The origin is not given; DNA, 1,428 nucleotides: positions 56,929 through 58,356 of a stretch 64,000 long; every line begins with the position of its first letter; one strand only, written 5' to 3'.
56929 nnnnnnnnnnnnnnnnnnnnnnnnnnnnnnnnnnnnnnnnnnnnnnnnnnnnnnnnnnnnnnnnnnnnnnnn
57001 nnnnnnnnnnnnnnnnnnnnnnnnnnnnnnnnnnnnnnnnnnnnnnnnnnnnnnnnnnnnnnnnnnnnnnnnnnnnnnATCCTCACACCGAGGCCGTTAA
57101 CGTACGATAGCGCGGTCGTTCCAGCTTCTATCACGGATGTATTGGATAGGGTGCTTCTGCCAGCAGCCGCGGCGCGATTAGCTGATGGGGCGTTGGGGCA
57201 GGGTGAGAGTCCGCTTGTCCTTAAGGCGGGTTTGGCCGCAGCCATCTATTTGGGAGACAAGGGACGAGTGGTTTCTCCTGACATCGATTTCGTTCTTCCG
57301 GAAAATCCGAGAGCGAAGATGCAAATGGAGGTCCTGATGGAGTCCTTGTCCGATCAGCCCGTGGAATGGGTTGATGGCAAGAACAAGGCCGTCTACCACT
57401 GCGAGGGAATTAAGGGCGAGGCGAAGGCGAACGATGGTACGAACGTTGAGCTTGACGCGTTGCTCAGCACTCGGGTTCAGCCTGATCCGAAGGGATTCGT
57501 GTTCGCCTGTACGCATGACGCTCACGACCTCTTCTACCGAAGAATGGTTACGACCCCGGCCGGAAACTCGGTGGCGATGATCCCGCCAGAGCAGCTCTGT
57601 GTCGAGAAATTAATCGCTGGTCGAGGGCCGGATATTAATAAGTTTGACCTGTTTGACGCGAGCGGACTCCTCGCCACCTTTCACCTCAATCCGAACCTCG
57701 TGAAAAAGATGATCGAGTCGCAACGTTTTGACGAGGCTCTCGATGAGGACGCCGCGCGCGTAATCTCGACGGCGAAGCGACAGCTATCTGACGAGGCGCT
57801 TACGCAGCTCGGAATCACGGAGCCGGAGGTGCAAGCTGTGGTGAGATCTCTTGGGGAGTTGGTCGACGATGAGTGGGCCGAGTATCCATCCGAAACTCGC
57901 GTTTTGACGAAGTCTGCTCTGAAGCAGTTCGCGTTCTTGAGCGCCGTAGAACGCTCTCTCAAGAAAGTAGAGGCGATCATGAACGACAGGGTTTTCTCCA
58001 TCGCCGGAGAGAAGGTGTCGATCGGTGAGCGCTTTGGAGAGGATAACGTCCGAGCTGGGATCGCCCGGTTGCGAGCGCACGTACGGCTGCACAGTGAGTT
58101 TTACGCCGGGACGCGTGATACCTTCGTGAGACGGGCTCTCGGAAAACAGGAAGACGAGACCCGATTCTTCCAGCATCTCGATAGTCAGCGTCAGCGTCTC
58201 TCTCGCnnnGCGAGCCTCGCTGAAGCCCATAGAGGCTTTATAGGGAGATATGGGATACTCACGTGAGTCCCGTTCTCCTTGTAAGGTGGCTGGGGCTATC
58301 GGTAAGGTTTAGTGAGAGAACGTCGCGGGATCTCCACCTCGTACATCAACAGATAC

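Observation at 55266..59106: Cluster of a HAD-IIA phosphatase, a GK-like kinase/NTase-like 647-aa protein and a metallophosphoesterase: a candidate nucleotide-modifying or signalling module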

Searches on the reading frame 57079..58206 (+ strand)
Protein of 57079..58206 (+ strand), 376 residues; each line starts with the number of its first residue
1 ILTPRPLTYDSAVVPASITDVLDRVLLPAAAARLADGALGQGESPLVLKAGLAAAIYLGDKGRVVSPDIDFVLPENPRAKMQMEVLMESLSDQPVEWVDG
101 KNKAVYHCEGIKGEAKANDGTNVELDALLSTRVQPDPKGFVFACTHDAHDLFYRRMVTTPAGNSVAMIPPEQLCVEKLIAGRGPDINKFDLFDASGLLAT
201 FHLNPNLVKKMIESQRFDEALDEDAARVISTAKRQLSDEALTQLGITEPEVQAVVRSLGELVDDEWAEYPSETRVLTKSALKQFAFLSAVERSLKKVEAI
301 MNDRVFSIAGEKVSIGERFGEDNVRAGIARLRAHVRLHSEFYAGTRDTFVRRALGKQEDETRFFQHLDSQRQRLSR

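Call 24: search_solved_structures(query=A2, max_evalue=10, show_alignments=3)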
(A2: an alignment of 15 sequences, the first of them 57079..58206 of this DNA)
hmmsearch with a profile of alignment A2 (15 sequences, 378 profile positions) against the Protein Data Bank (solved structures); distinct sequences matched with E-value up to 10: 0.

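Call 26: search_protein_families(library=pfam, alignment_id=A2, max_evalue=1)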
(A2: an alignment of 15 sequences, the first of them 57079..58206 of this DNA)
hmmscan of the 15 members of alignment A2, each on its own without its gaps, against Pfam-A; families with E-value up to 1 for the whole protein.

A. member 1, window:57079-58206:+ (376 aa): 1 family
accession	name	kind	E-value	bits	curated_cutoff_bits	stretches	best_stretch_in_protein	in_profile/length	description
PF10440.15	WIYLD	-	0.053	13.8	27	1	239-266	13-40/61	Ubiquitin-binding WIYLD domain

B. families by the number of members that match (of 15 scanned): 7 families
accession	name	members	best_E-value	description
PF08843.17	AbiEii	3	0.00056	Nucleotidyl transferase AbiEii toxin, Type IV TA system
PF01145.31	Band_7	1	0.027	SPFH domain / Band 7 family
PF10440.15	WIYLD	1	0.053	Ubiquitin-binding WIYLD domain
PF10706.15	Aminoglyc_resit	1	0.11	Aminoglycoside-2''-adenylyltransferase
PF14854.11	LURAP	1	0.16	Leucine rich adaptor protein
PF08206.17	OB_RNB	1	0.21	Ribonuclease B OB domain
PF19472.4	DUF6009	1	0.23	Family of unknown function (DUF6009)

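Call 31: predict_structure(alignment_id=A2)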
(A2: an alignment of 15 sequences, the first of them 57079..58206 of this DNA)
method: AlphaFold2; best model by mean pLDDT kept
length: 376 residues; sequences in the alignment: 15
mean_pLDDT: 88.2   pTM: 0.85
mean pLDDT of the five models: 88.2, 88.0, 86.8, 85.3, 82.2
residues with pLDDT >= 90: 250; 70-90: 88; 50-70: 30; < 50: 8
segments of 3 or more residues with pLDDT < 50: 348-354
pLDDT, mean of each block of 10 residues (from residue 1): 85 96 95 70 86 95 94 88 93 82 77 93 94 93 85 89 93 96 91 97 90 92 94 89 96 93 73 84 97 98 93 96 98 92 66 57 78 65
secondary structure, 60 per line:
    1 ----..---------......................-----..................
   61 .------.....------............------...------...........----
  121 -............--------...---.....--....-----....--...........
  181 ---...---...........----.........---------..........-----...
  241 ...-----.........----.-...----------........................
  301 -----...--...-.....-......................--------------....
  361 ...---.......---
elements in order: H16-37 E43-49 H50-61 E68-72 H79-90 E97-99 E106-116 E122-133 E142-144 H148-152 E155-158 E164-167 H170-180 H190-200 H205-213 H223-232 H238-243 H249-257 H278-300 E306-308 E311-313 H315-319 H321-342 H357-363 H367-373

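Call 36: search_protein_representatives(alignment_id=A2)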
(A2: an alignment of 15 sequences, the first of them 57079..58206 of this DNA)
Query: 15 sequences, 378 profile positions. Proteins with E-value up to 0.001 (for the whole library): 84; up to 1e-10: 58; up to 1e-30: 39. The best 84 are listed.
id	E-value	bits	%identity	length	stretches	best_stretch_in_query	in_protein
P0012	1.3e-155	534.5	-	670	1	1-376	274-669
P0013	1.5e-142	491.5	-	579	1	1-376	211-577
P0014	1.1e-135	468.9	-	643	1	1-377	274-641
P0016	1.0e-112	393.3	-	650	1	1-377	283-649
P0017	1.2e-111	389.8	-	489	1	3-375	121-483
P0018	4.2e-108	378.1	-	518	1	2-375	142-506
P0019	1.3e-105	370.0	-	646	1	1-375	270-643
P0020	1.3e-93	330.4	-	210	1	167-375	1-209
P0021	3.0e-91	322.7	-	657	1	1-376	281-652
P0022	2.9e-72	260.1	-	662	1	3-374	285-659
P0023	3.2e-72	260.0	-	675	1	1-369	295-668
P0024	1.2e-71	258.1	-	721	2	1-227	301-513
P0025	1.7e-65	237.9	-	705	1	1-371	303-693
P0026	1.3e-62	228.4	-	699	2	58-348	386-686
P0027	1.9e-60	221.3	-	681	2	61-354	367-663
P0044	6.6e-40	153.7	-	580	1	12-358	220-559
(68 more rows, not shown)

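Call 41: search_protein_families(library=pfam, alignment_id=A4, max_evalue=0.01)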
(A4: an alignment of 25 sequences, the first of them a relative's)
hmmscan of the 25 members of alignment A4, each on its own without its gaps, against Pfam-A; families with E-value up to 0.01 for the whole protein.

A. member 1, P0062 (239 aa): 1 family
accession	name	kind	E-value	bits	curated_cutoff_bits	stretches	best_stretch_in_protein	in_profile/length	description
PF08843.17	AbiEii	-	0.00061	20.2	22.5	1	23-189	11-189/238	Nucleotidyl transferase AbiEii toxin, Type IV TA system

B. families by the number of members that match (of 25 scanned): 5 families
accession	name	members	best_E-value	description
PF08843.17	AbiEii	15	2.2e-07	Nucleotidyl transferase AbiEii toxin, Type IV TA system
PF09970.15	DUF2204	2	1.8e-06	Nucleotidyl transferase of unknown function (DUF2204)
PF14907.12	NTP_transf_5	2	1.1e-05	Uncharacterised nucleotidyltransferase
PF19502.5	DUF6036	2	0.0028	Nucleotidyltransferase of unknown function (DUF6036)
PF10706.15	Aminoglyc_resit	1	0.0016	Aminoglycoside-2''-adenylyltransferase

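Call 45: find_encoding_contigs(protein=P0023, flank=8000, max_places=2)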
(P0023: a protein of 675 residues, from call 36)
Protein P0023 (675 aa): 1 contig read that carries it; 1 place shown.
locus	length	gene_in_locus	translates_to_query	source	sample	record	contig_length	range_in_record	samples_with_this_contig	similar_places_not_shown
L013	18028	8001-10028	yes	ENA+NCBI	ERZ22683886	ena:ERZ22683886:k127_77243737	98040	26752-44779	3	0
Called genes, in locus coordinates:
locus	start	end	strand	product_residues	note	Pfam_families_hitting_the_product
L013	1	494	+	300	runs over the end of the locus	PF11306:DUF3108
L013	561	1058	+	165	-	PF00719:Pyrophosphatase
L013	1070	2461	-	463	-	PF02465:FliD_N, PF07195:FliD_C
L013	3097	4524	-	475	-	PF02465:FliD_N, PF07195:FliD_C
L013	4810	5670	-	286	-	PF00669:Flagellin_N, PF00700:Flagellin_C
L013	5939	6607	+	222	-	-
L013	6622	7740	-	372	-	PF13433:Peripla_BP_5, PF13458:Peripla_BP_6, PF01094:ANF_receptor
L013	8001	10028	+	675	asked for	-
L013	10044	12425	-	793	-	PF02534:T4SS-DNA_transf, PF10412:TrwB_AAD_bind, PF12696:TraG-D_C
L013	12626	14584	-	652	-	PF08447:PAS_3, PF00072:Response_reg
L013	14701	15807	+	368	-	PF09314:DUF1972, PF13439:Glyco_transf_4, PF13579:Glyco_trans_4_4, PF00534:Glycos_transf_1, PF13692:Glyco_trans_1_4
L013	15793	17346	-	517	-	PF01476:LysM, PF05489:Phage_tail_X (faint), PF23457:LysM2_NFP (faint), PF23472:LysM2_CERK1_LYK3_4_5 (faint), PF23473:LysM3_LYK4_5 (faint), PF01476:LysM, PF01832:Glucosaminidase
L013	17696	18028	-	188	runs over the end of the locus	-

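Call 46: find_encoding_contigs(protein=P0016, flank=6000, max_places=2)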
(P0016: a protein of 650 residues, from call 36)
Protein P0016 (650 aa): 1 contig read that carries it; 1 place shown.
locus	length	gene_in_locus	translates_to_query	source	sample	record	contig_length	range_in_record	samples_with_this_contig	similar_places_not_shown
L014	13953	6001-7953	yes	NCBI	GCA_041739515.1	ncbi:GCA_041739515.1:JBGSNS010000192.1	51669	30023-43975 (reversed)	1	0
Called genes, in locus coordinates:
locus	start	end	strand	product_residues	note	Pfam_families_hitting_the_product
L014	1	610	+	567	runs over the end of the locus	PF00128:Alpha-amylase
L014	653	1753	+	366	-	PF02595:Gly_kinase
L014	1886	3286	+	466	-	PF01210:NAD_Gly3P_dh_N, PF03807:F420_oxidored (faint), PF07479:NAD_Gly3P_dh_C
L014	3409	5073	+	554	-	PF01266:DAO, PF16901:DAO_C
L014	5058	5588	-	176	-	-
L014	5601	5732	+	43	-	-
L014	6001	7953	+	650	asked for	-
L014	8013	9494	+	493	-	PF00370:FGGY_N, PF02782:FGGY_C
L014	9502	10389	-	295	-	PF01370:Epimerase, PF08338:DUF1731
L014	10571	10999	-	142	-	PF09424:YqeY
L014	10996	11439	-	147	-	PF12802:MarR_2 (faint), PF02742:Fe_dep_repr_C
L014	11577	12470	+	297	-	PF02630:SCO1-SenC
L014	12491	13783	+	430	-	PF02790:COX2_TM, PF00116:COX2, PF00034:Cytochrom_C, PF13442:Cytochrome_CBB3 (weak), PF00034:Cytochrom_C (weak)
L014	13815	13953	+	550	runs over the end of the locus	PF00115:COX1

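Call 47: find_encoding_contigs(protein=P0021, flank=6000, max_places=2)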
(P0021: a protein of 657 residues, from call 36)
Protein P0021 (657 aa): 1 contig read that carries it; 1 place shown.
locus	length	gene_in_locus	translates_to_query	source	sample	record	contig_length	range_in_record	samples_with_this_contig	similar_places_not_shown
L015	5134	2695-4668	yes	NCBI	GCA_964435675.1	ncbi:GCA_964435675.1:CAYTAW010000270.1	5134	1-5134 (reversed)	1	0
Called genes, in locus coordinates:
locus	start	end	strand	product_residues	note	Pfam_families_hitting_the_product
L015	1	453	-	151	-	?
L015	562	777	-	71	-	PF13242:Hydrolase_like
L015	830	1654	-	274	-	-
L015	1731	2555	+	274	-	PF00149:Metallophos, PF12850:Metallophos_2 (weak)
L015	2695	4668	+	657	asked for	-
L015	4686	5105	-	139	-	PF00072:Response_reg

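Call 48: find_encoding_contigs(protein=P0024, flank=6000, max_places=2)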
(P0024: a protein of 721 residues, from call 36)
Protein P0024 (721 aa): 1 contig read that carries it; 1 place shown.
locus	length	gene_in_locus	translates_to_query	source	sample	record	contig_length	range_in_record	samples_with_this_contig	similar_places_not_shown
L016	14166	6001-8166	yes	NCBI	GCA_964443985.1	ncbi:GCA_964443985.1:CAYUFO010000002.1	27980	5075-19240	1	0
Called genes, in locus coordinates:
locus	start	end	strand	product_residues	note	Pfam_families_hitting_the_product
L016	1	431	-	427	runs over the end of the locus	PF03952:Enolase_N, PF00113:Enolase_C, PF13378:MR_MLE_C (weak)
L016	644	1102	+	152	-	-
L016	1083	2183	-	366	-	-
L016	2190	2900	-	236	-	-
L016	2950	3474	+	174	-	-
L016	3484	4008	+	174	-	-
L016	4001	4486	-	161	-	-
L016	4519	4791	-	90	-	-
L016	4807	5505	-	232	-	PF11130:TraC_F_IV (weak), PF26593:TraC-like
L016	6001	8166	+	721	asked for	-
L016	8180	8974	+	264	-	PF23023:Anti-Pycsar_Apyc1, PF00753:Lactamase_B, PF12706:Lactamase_B_2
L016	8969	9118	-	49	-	-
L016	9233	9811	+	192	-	PF06467:zf-FCS (faint)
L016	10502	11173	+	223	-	PF00121:TIM, PF05690:ThiG (weak)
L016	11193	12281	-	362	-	PF04312:DUF460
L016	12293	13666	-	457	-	PF13230:GATase_4 (weak), PF13522:GATase_6, PF13537:GATase_7, PF00156:Pribosyltran (weak)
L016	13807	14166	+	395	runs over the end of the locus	PF01960:ArgJ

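Call 68: find_encoding_contigs(protein=P0044, flank=10000, max_places=2)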
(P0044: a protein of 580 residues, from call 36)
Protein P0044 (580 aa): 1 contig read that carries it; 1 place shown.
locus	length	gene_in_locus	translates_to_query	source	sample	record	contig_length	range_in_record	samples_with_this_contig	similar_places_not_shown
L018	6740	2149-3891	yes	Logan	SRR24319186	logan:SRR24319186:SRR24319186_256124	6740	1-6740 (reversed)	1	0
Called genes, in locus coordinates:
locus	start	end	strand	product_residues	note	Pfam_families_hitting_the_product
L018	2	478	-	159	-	?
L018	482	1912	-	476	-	PF02878:PGM_PMM_I, PF02879:PGM_PMM_II, PF02880:PGM_PMM_III, PF00408:PGM_PMM_IV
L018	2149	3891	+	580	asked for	-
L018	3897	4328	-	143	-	-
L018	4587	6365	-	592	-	PF00664:ABC_membrane, PF00005:ABC_tran, PF02463:SMC_N (weak)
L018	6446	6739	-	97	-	?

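Call 72: search_protein_families(library=ncbifam, proteins=[L016:8180-8974:+, L015:1731-2555:+], max_evalue=0.001)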
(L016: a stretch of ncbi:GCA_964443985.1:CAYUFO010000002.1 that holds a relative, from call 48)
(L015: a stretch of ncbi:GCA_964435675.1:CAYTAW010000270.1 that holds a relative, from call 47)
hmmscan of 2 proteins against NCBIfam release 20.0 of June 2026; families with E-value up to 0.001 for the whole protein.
L016:8180-8974:+ (264 aa): 11 families
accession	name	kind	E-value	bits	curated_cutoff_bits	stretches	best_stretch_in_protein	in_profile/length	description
NF000801.0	PRK00055.1-3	equivalog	1.6e-28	99.6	252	2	6-105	4-106/307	ribonuclease Z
TIGR02651.1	RNase_Z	equivalog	2.6e-28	99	292.95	2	6-107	2-105/302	ribonuclease Z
NF000800.0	PRK00055.1-1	equivalog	6.5e-17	61.5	398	1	29-99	32-102/305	ribonuclease Z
NF041257.1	GntH_guanitoxin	equivalog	1.3e-14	53.9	333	1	7-94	16-109/374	guanitoxin biosynthesis MBL fold metallo-hydrolase GntH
TIGR02649.1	true_RNase_BN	exception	8e-13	48.1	563.7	1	31-99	33-101/304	ribonuclease BN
NF000805.0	PRK00055.2-3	equivalog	2.3e-12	46.8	416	1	20-101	22-103/307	ribonuclease Z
NF041851.1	cyc_nuc_deg_phdiest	equivalog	5.7e-12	45.6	400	1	26-223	26-221/253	cyclic nucleotide-degrading phosphodiesterase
NF002558.0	PRK02126.1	subfamily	1.3e-10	40.8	315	1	30-104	28-97/345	ribonuclease Z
NF000804.0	PRK00055.2-1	equivalog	1.4e-06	27.6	402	1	28-78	30-80/306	ribonuclease Z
NF000806.0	PRK00055.2-4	equivalog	3.2e-06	26.6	363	1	6-100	4-103/280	ribonuclease Z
NF002553.0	PRK02113.1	equivalog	0.0002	20.9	386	0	18-73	33-86/252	MBL fold metallo-hydrolase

L015:1731-2555:+ (274 aa): 6 families
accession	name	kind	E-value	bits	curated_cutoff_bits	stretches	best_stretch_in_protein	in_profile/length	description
NF008359.0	PRK11148.1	equivalog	5.9e-12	45.7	225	1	2-218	16-214/275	3',5'-cyclic-AMP phosphodiesterase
NF050112.1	PhdiestSpdARhizob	equivalog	3.8e-10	39.8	400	1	44-223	39-212/264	2', 3'cyclic nucleotide phosphodiesterase SpdA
TIGR03767.1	P_acnes_RR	hypoth_equivalog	8e-08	31.3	330.75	1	111-216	292-397/496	TIGR03767 family metallophosphoesterase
TIGR04123.1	P_estr_lig_assc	hypoth_equivalog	4.7e-06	26.2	150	1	2-96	22-112/207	ligase-associated DNA damage response endonuclease PdeM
NF008460.0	PRK11340.1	equivalog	8e-05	22.2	188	1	41-102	77-131/271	phosphodiesterase YaeI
TIGR00040.1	yfcE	subfamily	0.0007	19.7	56.25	0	39-94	23-63/158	YfcE family phosphodiesterase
